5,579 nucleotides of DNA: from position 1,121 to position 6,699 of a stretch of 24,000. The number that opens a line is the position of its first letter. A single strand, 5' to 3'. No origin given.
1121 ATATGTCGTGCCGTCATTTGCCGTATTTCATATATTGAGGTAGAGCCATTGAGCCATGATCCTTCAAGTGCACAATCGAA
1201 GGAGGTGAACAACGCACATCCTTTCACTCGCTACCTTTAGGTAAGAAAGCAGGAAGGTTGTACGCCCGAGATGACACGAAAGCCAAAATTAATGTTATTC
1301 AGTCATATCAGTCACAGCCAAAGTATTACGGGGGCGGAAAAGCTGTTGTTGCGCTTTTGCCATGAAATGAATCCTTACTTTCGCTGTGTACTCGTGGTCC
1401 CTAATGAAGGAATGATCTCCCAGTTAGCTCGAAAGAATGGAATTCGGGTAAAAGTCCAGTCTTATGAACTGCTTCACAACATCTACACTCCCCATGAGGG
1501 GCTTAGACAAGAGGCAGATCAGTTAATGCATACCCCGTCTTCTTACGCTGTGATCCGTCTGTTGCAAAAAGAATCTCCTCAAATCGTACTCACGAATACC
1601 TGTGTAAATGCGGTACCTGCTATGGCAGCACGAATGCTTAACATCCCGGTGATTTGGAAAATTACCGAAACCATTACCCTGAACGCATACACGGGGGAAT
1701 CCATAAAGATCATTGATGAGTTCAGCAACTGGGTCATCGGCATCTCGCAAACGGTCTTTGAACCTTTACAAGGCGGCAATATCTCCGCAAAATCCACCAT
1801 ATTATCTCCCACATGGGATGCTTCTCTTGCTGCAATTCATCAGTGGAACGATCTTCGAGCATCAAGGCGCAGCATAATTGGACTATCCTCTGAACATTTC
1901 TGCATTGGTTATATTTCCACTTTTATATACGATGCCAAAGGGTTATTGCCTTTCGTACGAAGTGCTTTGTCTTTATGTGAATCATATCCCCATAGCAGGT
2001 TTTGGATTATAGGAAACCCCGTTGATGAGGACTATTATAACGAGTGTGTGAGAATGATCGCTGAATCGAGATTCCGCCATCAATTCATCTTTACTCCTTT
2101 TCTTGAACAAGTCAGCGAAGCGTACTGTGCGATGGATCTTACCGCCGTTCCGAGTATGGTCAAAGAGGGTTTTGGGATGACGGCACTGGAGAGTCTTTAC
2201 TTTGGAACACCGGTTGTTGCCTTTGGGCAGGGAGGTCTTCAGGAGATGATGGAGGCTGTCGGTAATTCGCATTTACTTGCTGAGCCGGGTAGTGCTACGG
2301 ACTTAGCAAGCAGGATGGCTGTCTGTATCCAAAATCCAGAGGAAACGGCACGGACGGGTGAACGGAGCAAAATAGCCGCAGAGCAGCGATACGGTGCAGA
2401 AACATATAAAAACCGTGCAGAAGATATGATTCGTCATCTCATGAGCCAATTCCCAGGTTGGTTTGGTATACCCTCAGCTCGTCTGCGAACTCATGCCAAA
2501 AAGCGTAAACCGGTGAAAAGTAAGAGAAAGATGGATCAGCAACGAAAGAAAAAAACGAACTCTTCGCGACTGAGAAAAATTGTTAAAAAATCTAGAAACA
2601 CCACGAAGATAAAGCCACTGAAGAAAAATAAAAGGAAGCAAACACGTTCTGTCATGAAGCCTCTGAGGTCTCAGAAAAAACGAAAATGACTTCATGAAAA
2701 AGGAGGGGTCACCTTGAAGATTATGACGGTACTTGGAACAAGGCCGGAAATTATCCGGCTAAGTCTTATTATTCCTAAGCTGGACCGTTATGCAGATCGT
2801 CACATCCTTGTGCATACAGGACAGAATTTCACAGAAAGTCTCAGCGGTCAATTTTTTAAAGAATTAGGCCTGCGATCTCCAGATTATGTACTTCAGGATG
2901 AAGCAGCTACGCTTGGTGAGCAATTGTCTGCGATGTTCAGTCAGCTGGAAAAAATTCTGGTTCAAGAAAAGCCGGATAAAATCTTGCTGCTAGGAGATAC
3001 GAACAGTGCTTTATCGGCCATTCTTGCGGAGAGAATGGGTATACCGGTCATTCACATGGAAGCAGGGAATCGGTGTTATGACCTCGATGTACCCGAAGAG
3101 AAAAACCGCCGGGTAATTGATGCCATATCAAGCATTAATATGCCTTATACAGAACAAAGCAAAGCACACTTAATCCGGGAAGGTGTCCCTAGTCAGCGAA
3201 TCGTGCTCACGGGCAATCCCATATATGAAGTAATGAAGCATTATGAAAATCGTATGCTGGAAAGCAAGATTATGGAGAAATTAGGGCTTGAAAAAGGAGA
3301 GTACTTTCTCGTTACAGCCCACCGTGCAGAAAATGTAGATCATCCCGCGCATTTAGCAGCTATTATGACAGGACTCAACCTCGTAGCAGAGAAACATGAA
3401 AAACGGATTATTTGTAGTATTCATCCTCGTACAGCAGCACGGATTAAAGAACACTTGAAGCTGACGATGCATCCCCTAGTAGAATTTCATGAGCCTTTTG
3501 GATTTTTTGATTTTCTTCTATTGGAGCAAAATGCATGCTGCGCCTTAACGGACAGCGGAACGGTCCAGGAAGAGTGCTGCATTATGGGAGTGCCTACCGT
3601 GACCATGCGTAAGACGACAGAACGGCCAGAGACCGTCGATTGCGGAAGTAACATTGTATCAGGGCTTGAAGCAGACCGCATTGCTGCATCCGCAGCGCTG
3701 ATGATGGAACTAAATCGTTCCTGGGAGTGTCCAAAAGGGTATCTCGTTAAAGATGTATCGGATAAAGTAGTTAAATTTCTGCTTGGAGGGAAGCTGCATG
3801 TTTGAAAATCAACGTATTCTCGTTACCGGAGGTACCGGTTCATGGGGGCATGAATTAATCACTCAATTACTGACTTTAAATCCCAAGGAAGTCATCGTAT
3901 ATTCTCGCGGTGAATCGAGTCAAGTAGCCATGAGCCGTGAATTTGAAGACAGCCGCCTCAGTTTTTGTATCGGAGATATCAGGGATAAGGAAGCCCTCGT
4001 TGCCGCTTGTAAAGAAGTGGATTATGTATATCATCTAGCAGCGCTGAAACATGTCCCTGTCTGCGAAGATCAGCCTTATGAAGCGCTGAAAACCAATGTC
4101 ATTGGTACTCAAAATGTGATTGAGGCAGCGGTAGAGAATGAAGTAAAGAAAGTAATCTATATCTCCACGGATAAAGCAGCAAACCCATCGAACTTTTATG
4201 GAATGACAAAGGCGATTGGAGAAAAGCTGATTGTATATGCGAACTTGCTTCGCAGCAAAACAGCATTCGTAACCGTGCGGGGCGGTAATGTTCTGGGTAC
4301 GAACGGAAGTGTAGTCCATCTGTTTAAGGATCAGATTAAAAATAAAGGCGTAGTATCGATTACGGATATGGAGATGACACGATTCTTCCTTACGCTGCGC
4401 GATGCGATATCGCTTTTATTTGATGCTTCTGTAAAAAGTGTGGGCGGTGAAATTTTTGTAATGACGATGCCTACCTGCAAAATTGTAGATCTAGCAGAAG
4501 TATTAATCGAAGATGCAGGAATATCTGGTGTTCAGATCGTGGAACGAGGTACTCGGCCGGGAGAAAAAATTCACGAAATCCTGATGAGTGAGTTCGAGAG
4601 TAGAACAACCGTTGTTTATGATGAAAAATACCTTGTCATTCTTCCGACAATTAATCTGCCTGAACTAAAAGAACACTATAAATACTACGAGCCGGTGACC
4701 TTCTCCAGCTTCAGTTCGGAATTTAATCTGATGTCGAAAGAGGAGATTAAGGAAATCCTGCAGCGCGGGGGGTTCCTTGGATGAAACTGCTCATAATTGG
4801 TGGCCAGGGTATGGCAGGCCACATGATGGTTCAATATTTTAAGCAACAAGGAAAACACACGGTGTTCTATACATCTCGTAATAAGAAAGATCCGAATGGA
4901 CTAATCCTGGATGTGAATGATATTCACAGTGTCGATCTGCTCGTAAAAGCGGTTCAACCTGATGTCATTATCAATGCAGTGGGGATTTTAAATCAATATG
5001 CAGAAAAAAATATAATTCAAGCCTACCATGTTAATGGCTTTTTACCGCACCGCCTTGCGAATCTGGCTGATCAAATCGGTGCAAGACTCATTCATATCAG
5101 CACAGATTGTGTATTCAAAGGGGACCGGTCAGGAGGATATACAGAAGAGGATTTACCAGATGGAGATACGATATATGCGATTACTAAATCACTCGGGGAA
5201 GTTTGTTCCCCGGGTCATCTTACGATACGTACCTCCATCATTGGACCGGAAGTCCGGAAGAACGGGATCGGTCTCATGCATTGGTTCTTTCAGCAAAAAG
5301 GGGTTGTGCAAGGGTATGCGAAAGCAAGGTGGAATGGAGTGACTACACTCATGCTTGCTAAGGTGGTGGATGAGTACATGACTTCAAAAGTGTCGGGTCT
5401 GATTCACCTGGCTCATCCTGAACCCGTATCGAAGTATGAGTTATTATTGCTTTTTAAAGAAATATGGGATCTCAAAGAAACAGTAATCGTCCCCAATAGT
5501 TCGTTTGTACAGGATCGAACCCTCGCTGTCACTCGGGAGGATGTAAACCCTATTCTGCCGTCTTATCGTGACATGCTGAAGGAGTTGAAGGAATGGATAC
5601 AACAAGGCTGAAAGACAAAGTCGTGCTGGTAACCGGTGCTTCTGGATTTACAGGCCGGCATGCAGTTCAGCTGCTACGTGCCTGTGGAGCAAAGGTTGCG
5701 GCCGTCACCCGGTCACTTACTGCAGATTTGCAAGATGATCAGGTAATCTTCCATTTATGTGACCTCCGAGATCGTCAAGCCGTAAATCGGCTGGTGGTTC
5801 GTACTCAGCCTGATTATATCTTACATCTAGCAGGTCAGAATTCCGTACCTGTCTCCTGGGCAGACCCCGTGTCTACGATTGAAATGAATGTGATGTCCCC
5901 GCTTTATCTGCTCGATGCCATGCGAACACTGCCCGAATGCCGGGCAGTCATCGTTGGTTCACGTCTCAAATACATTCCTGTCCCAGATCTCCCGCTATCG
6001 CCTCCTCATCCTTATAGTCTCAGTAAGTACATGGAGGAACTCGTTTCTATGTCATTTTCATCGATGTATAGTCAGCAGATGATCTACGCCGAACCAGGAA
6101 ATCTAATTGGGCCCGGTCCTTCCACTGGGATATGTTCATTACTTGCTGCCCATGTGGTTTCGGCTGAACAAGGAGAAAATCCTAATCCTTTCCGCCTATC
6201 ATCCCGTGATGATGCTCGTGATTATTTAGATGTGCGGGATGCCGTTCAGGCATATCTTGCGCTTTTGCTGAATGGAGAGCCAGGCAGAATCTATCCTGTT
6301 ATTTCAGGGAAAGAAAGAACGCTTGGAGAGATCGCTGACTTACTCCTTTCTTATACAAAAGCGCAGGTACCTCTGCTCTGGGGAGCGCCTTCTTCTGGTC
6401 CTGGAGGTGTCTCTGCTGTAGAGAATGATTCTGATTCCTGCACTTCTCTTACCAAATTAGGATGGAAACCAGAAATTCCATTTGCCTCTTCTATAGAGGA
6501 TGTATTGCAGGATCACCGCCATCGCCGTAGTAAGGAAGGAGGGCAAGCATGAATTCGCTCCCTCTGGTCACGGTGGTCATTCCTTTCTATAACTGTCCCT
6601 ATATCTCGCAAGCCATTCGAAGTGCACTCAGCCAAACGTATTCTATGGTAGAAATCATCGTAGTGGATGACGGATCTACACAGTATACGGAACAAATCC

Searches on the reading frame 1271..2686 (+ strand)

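Call 42: search_protein_families(library=pfam, proteins=[window:1271-2686:+], max_evalue=0.00001)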
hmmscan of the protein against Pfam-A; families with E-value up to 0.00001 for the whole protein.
window:1271-2686:+ (472 aa): 3 families
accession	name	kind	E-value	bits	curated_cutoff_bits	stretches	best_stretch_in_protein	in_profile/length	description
PF00534.26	Glycos_transf_1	-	2.6e-19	69.8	26.4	1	209-367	15-170/172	Glycosyl transferases group 1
PF13692.12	Glyco_trans_1_4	-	3.1e-19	70.1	27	1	212-355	4-142/142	Glycosyl transferases group 1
PF20706.3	GT4-conflict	-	9.8e-07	28.5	26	1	274-393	268-375/385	Family 4 Glycosyltransferase in conflict systems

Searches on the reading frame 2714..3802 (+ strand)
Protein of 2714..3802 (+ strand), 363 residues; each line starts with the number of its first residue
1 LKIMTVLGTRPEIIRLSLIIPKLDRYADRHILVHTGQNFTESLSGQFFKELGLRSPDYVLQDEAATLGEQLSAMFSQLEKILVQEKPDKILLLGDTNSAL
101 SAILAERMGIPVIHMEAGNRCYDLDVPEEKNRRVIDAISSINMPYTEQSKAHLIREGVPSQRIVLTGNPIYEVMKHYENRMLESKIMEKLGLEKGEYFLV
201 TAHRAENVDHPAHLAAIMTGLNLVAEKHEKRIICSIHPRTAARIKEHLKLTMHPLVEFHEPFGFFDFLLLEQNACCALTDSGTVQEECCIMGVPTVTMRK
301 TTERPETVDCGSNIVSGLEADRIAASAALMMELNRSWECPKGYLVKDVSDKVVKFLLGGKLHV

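Call 42: search_protein_families(library=pfam, proteins=[window:2714-3802:+], max_evalue=0.00001)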
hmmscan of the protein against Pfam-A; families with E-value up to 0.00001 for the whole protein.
window:2714-3802:+ (363 aa): 1 family
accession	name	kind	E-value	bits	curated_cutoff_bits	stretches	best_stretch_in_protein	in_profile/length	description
PF02350.25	Epimerase_2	-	1.4e-89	300.8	30.6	1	29-356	10-346/347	UDP-N-acetylglucosamine 2-epimerase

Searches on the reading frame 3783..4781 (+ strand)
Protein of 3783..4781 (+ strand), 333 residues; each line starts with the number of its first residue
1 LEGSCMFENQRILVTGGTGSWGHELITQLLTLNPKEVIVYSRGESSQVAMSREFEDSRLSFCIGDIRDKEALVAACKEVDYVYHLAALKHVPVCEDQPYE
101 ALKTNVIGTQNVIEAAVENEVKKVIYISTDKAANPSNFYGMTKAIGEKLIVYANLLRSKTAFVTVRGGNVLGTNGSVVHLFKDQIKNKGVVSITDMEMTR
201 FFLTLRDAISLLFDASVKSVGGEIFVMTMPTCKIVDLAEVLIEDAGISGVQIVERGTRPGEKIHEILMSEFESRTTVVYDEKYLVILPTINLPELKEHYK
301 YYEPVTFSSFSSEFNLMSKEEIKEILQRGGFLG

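Call 42: search_protein_families(library=pfam, proteins=[window:3783-4781:+], max_evalue=0.00001)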
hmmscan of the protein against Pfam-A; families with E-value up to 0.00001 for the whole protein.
window:3783-4781:+ (333 aa): 8 families
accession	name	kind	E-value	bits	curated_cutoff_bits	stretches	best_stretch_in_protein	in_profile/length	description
PF02719.21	Polysacc_synt_2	-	8.6e-96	321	20.2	1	12-284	1-290/293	Polysaccharide biosynthesis protein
PF01370.27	Epimerase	-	5.6e-29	101.7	20.9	1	12-213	1-222/240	NAD dependent epimerase/dehydratase family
PF01073.25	3Beta_HSD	-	5e-23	81.9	22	1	13-135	1-122/280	3-beta hydroxysteroid dehydrogenase/isomerase family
PF16363.11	GDP_Man_Dehyd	-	9.9e-20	71.7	27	1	13-130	1-130/332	GDP-mannose 4,6 dehydratase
PF04321.23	RmlD_sub_bind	-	2.8e-16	59.9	27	1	11-187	2-169/287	RmlD substrate binding domain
PF07993.18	NAD_binding_4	-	1.9e-14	53.9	20.1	1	14-134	1-141/258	Male sterility protein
PF13460.12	NAD_binding_10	-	2.9e-11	44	27.2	1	16-166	1-142/184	NAD(P)H-binding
PF05368.20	NmrA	-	4.2e-07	30.3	27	1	9-130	2-108/298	NmrA-like family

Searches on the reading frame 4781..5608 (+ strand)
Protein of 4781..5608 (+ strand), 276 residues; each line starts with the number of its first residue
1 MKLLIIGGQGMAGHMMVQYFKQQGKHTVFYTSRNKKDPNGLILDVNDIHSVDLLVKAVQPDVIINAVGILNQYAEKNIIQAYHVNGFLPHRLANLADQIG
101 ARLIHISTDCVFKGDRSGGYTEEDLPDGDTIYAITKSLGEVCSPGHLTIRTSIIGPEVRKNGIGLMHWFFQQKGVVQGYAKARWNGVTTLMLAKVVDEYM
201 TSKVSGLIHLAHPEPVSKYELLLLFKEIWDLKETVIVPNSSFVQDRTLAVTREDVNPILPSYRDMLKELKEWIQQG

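Call 42: search_protein_families(library=pfam, proteins=[window:4781-5608:+], max_evalue=0.00001)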
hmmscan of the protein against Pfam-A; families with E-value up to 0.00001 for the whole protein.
window:4781-5608:+ (276 aa): 2 families
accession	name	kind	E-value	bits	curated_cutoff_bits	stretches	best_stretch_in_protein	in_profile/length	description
PF04321.23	RmlD_sub_bind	-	3.3e-28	99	27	1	1-237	1-239/287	RmlD substrate binding domain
PF01370.27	Epimerase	-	1.2e-14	54.8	20.9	1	4-140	2-150/240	NAD dependent epimerase/dehydratase family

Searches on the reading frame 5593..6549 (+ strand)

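Call 42: search_protein_families(library=pfam, proteins=[window:5593-6549:+], max_evalue=0.00001)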
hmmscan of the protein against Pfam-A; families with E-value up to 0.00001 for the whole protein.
window:5593-6549:+ (319 aa): 3 families
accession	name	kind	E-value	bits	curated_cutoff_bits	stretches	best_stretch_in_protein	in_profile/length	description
PF01370.27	Epimerase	-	4.9e-39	134.6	20.9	1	11-234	1-237/240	NAD dependent epimerase/dehydratase family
PF16363.11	GDP_Man_Dehyd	-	2.3e-34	119.8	27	1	12-251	1-262/332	GDP-mannose 4,6 dehydratase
PF02719.21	Polysacc_synt_2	-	5.1e-08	32.9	20.2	1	25-252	26-244/293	Polysaccharide biosynthesis protein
